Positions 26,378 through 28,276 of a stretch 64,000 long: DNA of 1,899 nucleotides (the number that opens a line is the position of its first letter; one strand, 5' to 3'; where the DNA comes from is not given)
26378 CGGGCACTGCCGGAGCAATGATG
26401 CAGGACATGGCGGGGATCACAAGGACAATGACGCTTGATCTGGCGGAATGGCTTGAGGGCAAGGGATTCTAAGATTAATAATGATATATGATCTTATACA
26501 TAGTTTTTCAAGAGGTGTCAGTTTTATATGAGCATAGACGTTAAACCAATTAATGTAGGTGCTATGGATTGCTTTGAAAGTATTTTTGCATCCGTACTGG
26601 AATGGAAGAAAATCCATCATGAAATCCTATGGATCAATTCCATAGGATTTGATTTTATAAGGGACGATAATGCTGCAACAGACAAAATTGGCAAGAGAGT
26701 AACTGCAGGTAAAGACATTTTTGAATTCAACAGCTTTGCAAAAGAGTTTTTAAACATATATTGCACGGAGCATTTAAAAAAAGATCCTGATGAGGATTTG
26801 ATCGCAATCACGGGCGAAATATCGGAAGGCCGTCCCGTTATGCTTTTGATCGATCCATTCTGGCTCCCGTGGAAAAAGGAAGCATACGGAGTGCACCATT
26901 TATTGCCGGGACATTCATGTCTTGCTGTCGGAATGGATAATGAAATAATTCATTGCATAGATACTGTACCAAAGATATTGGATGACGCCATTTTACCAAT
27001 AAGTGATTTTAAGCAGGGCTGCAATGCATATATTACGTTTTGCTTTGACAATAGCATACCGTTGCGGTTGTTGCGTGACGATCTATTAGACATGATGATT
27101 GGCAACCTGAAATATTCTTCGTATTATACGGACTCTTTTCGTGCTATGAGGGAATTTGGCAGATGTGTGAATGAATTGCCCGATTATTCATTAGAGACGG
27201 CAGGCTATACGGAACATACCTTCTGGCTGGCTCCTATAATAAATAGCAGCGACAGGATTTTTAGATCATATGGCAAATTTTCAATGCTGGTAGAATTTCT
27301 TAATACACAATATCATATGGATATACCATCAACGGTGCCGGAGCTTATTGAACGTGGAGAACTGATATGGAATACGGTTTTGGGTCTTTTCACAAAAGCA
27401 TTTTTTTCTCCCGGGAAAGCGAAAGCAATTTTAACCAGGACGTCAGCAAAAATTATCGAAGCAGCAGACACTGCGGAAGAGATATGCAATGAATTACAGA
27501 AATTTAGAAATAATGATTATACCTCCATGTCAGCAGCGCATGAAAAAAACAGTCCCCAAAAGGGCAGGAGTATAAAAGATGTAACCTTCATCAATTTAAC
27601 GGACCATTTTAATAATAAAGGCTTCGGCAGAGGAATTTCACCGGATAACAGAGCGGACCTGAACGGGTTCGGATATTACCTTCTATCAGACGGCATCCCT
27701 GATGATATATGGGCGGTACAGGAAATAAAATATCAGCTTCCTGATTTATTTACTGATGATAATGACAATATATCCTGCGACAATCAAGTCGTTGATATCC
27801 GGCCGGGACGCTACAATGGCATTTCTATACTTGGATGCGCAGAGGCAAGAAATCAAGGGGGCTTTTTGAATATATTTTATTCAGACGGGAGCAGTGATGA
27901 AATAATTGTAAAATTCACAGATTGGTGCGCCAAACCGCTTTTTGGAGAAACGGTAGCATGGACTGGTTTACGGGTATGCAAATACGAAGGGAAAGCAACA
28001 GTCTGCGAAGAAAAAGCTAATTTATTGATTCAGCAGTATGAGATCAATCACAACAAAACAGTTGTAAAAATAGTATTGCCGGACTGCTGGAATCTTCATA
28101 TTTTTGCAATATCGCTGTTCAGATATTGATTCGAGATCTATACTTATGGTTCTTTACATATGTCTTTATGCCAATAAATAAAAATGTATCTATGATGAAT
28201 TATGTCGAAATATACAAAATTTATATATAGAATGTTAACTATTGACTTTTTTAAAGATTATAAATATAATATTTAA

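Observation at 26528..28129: Free-standing paralogue of the terminal BtrH-like domain at the opposite cluster border, fused to an unknown beta-rich domain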

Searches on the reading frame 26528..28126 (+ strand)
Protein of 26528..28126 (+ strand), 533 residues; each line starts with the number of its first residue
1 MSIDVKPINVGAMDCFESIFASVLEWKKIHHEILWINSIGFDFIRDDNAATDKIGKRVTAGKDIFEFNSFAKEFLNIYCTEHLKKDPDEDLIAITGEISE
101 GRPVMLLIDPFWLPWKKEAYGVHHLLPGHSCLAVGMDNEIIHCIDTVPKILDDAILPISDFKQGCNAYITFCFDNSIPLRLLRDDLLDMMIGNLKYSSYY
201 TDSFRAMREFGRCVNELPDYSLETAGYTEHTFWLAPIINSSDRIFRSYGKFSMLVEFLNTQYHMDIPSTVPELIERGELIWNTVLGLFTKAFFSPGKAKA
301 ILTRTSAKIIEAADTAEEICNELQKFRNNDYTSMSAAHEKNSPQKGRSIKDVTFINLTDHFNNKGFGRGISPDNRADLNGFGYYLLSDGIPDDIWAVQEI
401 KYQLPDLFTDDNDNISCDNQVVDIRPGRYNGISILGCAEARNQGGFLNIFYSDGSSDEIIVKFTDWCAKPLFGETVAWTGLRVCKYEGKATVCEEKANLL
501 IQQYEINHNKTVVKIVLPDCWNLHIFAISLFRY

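Call 3: search_protein_families(library=pfam, proteins=[window:26528-28126:+], max_evalue=0.01)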
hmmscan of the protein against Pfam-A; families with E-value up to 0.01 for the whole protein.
window:26528-28126:+ (533 aa): 1 family
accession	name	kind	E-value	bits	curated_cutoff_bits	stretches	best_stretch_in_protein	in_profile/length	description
PF14399.12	BtrH_N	-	5e-07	30.5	29.7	1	15-145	2-133/134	Butirosin biosynthesis protein H, N-terminal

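Call 7: search_protein_families(library=ncbifam, proteins=[window:26528-28126:+], max_evalue=0.1)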
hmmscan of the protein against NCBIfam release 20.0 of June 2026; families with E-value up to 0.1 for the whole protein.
window:26528-28126:+ (533 aa): 0 families

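Call 8: find_homologous_proteins(query=window:26528-28126:+, max_evalue=0.001)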
Query window:26528-28126:+ (533 aa): 2 proteins with E <= 0.001 among 5910 candidates.
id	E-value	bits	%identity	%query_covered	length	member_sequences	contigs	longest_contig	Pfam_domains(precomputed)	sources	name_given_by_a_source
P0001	0.0e+0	1225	98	100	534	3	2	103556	PF14399.13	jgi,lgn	-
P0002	1.1e-36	145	28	99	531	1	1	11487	PF14399.13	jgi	jgi:hypothetical protein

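Call 11: find_encoding_contigs(protein=P0002, flank=10000, max_places=4)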
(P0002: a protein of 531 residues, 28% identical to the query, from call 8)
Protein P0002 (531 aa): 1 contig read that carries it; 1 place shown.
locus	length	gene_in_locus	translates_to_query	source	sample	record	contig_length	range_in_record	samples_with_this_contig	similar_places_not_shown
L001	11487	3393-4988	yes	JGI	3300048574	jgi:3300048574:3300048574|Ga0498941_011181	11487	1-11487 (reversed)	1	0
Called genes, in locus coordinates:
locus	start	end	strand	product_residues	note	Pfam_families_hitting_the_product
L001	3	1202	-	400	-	?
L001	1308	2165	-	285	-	PF02311:AraC_binding (weak), PF12833:HTH_18, PF00165:HTH_AraC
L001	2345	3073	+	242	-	PF27120:YybI_C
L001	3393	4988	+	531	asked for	PF14399:BtrH_N (weak)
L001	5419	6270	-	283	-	PF02588:YitT_membrane, PF19700:DUF6198, PF10035:DUF2179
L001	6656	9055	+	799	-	PF19732:SpoIIE_N, PF07228:SpoIIE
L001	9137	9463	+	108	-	-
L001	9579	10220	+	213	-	-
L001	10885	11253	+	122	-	-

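Call 12: find_encoding_contigs(protein=P0001, flank=10000, max_places=4)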
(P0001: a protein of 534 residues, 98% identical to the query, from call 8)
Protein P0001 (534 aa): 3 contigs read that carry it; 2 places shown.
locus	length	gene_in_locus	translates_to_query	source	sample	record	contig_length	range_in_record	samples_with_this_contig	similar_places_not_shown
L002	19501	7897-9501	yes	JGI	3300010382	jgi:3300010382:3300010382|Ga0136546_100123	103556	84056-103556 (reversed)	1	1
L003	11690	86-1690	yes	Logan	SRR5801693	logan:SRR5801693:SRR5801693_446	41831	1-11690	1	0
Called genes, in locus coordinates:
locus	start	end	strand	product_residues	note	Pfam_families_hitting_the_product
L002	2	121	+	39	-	?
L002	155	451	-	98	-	-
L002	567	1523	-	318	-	PF01073:3Beta_HSD, PF01370:Epimerase, PF02719:Polysacc_synt_2, PF04321:RmlD_sub_bind, PF07993:NAD_binding_4, PF13460:NAD_binding_10, PF16363:GDP_Man_Dehyd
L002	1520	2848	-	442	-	PF02737:3HCDH_N (faint), PF03446:NAD_binding_2 (weak), PF03721:UDPG_MGDP_dh_N, PF03807:F420_oxidored (faint), PF00984:UDPG_MGDP_dh, PF03720:UDPG_MGDP_dh_C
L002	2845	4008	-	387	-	PF13439:Glyco_transf_4, PF20706:GT4-conflict (faint), PF00534:Glycos_transf_1, PF13692:Glyco_trans_1_4, PF13524:Glyco_trans_1_2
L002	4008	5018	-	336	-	PF27663:Spore_coat_YutH, PF01636:APH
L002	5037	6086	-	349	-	PF27663:Spore_coat_YutH, PF01636:APH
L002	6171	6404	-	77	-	-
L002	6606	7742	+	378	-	PF21948:LplA-B_cat, PF03099:BPL_LplA_LipB (weak), PF10437:Lip_prot_lig_C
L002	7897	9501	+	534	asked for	PF14399:BtrH_N (weak)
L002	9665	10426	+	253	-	PF00975:Thioesterase, PF12146:Hydrolase_4 (weak), PF12697:Abhydrolase_6 (faint), PF00561:Abhydrolase_1 (faint)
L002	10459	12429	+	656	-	PF00664:ABC_membrane, PF13304:AAA_21 (faint), PF00005:ABC_tran, PF02463:SMC_N (faint)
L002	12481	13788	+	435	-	-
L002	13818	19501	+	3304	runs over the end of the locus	PF00501:AMP-binding, PF00550:PP-binding, PF00668:Condensation, PF00501:AMP-binding, PF13193:AMP-binding_C, PF00550:PP-binding, PF00109:ketoacyl-synt, PF02801:Ketoacyl-synt_C, +11 more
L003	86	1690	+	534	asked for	PF14399:BtrH_N (weak)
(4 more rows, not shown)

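Call 13: find_homologous_proteins(query=A1, max_evalue=0.01)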
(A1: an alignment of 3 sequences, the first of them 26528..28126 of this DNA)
Query A1 (3 sequences) (533 aa, profile of the alignment): 2 proteins with E <= 0.01 among 5934 candidates.
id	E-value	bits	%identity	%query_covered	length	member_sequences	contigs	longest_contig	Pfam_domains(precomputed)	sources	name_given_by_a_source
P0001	0.0e+0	1085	98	100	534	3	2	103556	PF14399.13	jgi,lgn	-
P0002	8.3e-259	878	28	99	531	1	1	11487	PF14399.13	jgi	jgi:hypothetical protein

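Call 22: find_related_loci(query=A1, collection=genome_contigs, flank=10000)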
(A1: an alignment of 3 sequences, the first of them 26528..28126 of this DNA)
Query A1 (533 aa) in genome_contigs; peptide patterns used: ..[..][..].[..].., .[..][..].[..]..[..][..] (x = any residue, [..] = any of these).
36 stretches matched a pattern; 2 encode a relative of the query (tblastn E <= 1e-3); 2 distinct loci.
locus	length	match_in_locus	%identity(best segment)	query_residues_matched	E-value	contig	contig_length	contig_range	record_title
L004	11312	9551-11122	27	1-532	1e-51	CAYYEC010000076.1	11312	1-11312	MAG TPA_asm: uncultured Eubacteriales bacterium isolate binchicken_co178_180 genome assembly, contig: NODE_6992_length_1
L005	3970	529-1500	26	1-337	2e-18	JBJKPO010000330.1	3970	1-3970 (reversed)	MAG: Bacillota bacterium isolate Bin_124 S1Ck127_2083995_flag_1_multi_6.0000_len_3970, whole genome shotgun sequence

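Call 26: search_protein_families(library=pfam, proteins=[L004:145-3213:+, L004:3303-4208:+, L004:4226-6907:+, L004:7491-7865:+, L004:7884-8816:+, L004:9476-11125:+], max_evalue=0.001)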
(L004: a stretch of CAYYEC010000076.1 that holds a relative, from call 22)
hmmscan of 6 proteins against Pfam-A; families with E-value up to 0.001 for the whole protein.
L004:145-3213:+ (1023 aa): 2 families
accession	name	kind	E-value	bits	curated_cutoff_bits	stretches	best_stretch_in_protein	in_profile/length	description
PF06470.18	SMC_hinge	-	4.1e-32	111.5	22.5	1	358-476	2-115/116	SMC proteins Flexible Hinge Domain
PF02463.25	SMC_N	-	7e-20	71.8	40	1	124-1011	112-219/220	RecF/RecN/SMC N terminal domain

L004:3303-4208:+ (302 aa): 8 families
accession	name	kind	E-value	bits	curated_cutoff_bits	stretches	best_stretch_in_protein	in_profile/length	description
PF00448.28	SRP54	-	4.9e-80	268.2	22.7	1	101-301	1-195/196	SRP54-type protein, GTPase domain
PF02881.24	SRP54_N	-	6.3e-16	58.8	22.4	1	19-84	2-75/75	SRP54-type protein, helical bundle domain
PF13401.12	AAA_22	-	1.3e-06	29.2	27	1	100-211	4-110/130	AAA domain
PF13604.12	AAA_30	-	3.3e-06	27.4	27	1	100-199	16-104/191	AAA domain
PF01656.29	CbiA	-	2.9e-05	24.5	25.4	1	105-280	3-107/125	CobQ/CobB/MinD/ParA nucleotide binding domain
PF13614.12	AAA_31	-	8.5e-05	23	27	1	111-216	12-111/177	AAA domain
PF00005.33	ABC_tran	-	0.00032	21.7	25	1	102-184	12-85/137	ABC transporter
PF13191.12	AAA_16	-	0.00095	20.1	32.6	0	99-229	22-140/167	AAA ATPase domain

L004:4226-6907:+ (894 aa): 1 family
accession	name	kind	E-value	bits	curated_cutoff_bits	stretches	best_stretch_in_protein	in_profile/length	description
PF03699.18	UPF0182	-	5e-206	686.7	27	1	19-774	3-770/770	Uncharacterised protein family (UPF0182)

L004:7491-7865:+ (125 aa): 2 families
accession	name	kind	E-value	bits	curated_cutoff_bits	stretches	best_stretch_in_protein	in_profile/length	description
PF02021.23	UPF0102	-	5e-28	97.7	23.6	1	13-104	1-80/80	Uncharacterised protein family UPF0102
PF08378.17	NERD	-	4.8e-08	33.9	22.1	1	10-94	2-93/111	Nuclease-related domain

L004:7884-8816:+ (311 aa): 1 family
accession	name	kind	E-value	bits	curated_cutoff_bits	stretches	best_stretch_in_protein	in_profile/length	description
PF01244.27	Peptidase_M19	-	1.4e-106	356.7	26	1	1-309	6-319/319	Membrane dipeptidase (Peptidase family M19)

L004:9476-11125:+ (550 aa): 1 family
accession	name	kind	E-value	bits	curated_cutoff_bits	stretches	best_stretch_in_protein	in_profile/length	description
PF14399.12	BtrH_N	-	9.7e-05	23.1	29.7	1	90-166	54-133/134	Butirosin biosynthesis protein H, N-terminal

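Call 28: search_protein_representatives(alignment_id=A1)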
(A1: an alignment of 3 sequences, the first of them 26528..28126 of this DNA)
Query: 3 sequences, 533 profile positions. Proteins with E-value up to 0.001 (for the whole library): 1822; up to 1e-10: 1031; up to 1e-30: 419. The best 150 are listed.
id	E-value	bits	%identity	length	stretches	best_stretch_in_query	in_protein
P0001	0.0e+00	1084.8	-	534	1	1-533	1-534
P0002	2.7e-259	878.0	-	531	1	1-532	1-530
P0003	3.4e-106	372.7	-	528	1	1-530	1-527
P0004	1.1e-105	371.1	-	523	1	1-530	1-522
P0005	9.2e-104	364.7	-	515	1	22-532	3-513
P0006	6.7e-102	358.6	-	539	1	3-532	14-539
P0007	2.7e-101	356.6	-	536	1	3-530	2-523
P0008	2.1e-100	353.7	-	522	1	1-532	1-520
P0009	7.4e-100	351.8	-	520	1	1-530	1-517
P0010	3.0e-99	349.8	-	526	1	1-532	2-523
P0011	6.5e-98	345.4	-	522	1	1-530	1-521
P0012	4.9e-97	342.5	-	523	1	1-531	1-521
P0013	8.3e-97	341.8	-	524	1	1-532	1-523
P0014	1.1e-96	341.4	-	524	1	1-530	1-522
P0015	2.6e-96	340.1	-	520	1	2-530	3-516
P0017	5.0e-96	339.2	-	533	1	1-530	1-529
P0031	4.4e-88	313.0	-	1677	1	2-530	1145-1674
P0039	1.0e-82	295.3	-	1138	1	3-530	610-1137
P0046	4.5e-81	289.8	-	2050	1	3-530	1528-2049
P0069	5.3e-75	269.8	-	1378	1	4-530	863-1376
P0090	4.6e-70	253.5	-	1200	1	4-531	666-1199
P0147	9.3e-56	206.3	-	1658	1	3-531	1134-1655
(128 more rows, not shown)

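Call 30: predict_structure(alignment_id=A1)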
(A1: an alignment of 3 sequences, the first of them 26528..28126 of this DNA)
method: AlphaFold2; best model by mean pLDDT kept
length: 533 residues; sequences in the alignment: 3
mean_pLDDT: 39.0   pTM: 0.34
mean pLDDT of the five models: 39.0, 38.6, 37.7, 37.6, 36.8
residues with pLDDT >= 90: 0; 70-90: 12; 50-70: 109; < 50: 412
segments of 3 or more residues with pLDDT < 50: 1-186, 192-215, 217-264, 292-295, 330-418, 437-449, 467-503, 520-523, 530-533
pLDDT, mean of each block of 10 residues (from residue 1): 19 21 22 22 23 24 26 31 30 24 25 32 34 35 37 38 38 34 46 42 46 47 36 39 39 43 55 64 57 51 62 65 61 33 27 32 26 25 26 25 23 38 63 50 40 64 47 30 38 41 58 64 49 47
secondary structure, 60 per line:
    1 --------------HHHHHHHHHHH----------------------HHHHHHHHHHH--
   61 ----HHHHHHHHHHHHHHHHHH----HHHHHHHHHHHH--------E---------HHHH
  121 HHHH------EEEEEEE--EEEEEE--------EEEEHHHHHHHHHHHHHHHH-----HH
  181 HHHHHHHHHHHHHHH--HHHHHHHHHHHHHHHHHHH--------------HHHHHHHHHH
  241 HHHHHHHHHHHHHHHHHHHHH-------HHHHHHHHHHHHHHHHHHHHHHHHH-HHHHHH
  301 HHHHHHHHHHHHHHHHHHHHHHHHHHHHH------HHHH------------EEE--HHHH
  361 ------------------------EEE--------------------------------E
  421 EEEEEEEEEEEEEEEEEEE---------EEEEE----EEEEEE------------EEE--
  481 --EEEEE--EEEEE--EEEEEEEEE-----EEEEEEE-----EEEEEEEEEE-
elements in order: H15-25 H48-58 H65-82 H87-98 H117-124 E131-137 E140-145 E154-157 H158-173 H179-195 H198-216 H231-261 H269-293 H295-329 H336-339 E352-354 H357-360 E385-387 E420-439 E449-453 E458-463 E476-478 E483-487 E490-494 E497-505 E511-517 E523-532

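Call 34: search_protein_families(library=pfam, proteins=[P0031, P0039, P0046, P0069, P0090, P0147], max_evalue=0.00001)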
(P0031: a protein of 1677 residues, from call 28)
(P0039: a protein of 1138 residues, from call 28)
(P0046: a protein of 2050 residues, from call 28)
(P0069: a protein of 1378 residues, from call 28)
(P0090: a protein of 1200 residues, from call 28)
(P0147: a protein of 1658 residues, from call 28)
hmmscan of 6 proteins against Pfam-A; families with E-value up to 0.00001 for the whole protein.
P0031 (1677 aa): 6 families
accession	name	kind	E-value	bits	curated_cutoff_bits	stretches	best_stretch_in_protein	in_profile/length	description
PF00668.25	Condensation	-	1.2e-112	377.4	30.6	1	83-521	3-456/456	Condensation domain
PF00501.34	AMP-binding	-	4.9e-92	309.1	29.9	1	541-897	1-384/384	AMP-binding enzyme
PF18563.6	TubC_N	-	1.7e-16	60.5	26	1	14-63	1-50/52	TubC N-terminal docking domain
PF13193.12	AMP-binding_C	-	6e-10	40.4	24.5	1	954-1027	1-76/76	AMP-binding enzyme C-terminal domain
PF00550.31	PP-binding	-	2.1e-09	37.9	20.8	1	1056-1118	2-67/67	Phosphopantetheine attachment site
PF14399.12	BtrH_N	-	2.2e-08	34.9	29.7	1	1176-1285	24-133/134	Butirosin biosynthesis protein H, N-terminal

P0039 (1138 aa): 4 families
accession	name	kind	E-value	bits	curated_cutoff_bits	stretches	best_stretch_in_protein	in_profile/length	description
PF00501.34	AMP-binding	-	9.9e-72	242.3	29.9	1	1-305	52-384/384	AMP-binding enzyme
PF00550.31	PP-binding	-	1.9e-12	47.7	20.8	1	520-582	2-67/67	Phosphopantetheine attachment site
PF13193.12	AMP-binding_C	-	3.6e-11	44.3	24.5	1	407-480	1-76/76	AMP-binding enzyme C-terminal domain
PF14399.12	BtrH_N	-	2.2e-06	28.4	29.7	1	668-749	51-133/134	Butirosin biosynthesis protein H, N-terminal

P0046 (2050 aa): 4 families
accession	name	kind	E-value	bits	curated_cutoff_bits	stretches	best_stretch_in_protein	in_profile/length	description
PF00668.25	Condensation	-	3.6e-150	501.1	30.6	2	1053-1497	2-448/456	Condensation domain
PF00501.34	AMP-binding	-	9.3e-93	311.5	29.9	1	408-761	1-384/384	AMP-binding enzyme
PF00550.31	PP-binding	-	1.3e-15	57.9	20.8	1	971-1033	2-67/67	Phosphopantetheine attachment site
PF13193.12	AMP-binding_C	-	1.2e-06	29.8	24.5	1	869-942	1-76/76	AMP-binding enzyme C-terminal domain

P0069 (1378 aa): 4 families
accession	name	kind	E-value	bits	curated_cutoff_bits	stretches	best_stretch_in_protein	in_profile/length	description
PF00501.34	AMP-binding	-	1.4e-73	248.4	29.9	1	273-621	1-383/384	AMP-binding enzyme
PF00668.25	Condensation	-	5.3e-19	68.7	30.6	1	9-253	192-456/456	Condensation domain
PF00550.31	PP-binding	-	1.8e-12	47.8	20.8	1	780-838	3-64/67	Phosphopantetheine attachment site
PF13193.12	AMP-binding_C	-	1.2e-09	39.4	24.5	1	678-750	1-76/76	AMP-binding enzyme C-terminal domain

P0090 (1200 aa): 3 families
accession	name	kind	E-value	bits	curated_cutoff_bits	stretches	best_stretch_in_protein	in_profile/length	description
PF00501.34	AMP-binding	-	4e-41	141.5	29.9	1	31-411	21-384/384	AMP-binding enzyme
PF00550.31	PP-binding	-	8.6e-12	45.6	20.8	1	585-648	2-67/67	Phosphopantetheine attachment site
PF14399.12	BtrH_N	-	9.6e-08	32.8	29.7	1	731-800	60-129/134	Butirosin biosynthesis protein H, N-terminal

P0147 (1658 aa): 9 families
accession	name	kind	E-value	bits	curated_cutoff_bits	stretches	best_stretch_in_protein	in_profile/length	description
PF00501.34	AMP-binding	-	4.6e-85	286.2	29.9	2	663-899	151-384/384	AMP-binding enzyme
PF08242.18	Methyltransf_12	-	4.7e-17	63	30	1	465-563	1-98/98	Methyltransferase domain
PF08241.18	Methyltransf_11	-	1e-16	61.8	21.2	1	465-565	1-95/95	Methyltransferase domain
PF00668.25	Condensation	-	1.5e-16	60.6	30.6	1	3-250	189-455/456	Condensation domain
PF13847.12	Methyltransf_31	-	6.9e-16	58.7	27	1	460-569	3-113/145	Methyltransferase domain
PF13649.12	Methyltransf_25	-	2.1e-15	57.6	27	1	464-561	1-97/97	Methyltransferase domain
PF13193.12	AMP-binding_C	-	1.2e-11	45.8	24.5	1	955-1028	1-76/76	AMP-binding enzyme C-terminal domain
PF13489.12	Methyltransf_23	-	6.1e-10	39.5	27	1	458-579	20-131/164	Methyltransferase domain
PF00550.31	PP-binding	-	1.1e-09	38.9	20.8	1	1058-1119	3-67/67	Phosphopantetheine attachment site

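Call 39: search_solved_structures(query=window:26528-28126:+, max_evalue=10, show_alignments=2)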
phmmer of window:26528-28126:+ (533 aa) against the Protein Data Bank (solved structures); distinct sequences matched with E-value up to 10: 2.
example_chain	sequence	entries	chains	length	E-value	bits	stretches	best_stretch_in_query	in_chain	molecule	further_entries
8gs1_A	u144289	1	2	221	8.7e-08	34.8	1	412-483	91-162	Azi28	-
7wuw_A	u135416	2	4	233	9.9e-08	34.6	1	412-483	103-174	AziU2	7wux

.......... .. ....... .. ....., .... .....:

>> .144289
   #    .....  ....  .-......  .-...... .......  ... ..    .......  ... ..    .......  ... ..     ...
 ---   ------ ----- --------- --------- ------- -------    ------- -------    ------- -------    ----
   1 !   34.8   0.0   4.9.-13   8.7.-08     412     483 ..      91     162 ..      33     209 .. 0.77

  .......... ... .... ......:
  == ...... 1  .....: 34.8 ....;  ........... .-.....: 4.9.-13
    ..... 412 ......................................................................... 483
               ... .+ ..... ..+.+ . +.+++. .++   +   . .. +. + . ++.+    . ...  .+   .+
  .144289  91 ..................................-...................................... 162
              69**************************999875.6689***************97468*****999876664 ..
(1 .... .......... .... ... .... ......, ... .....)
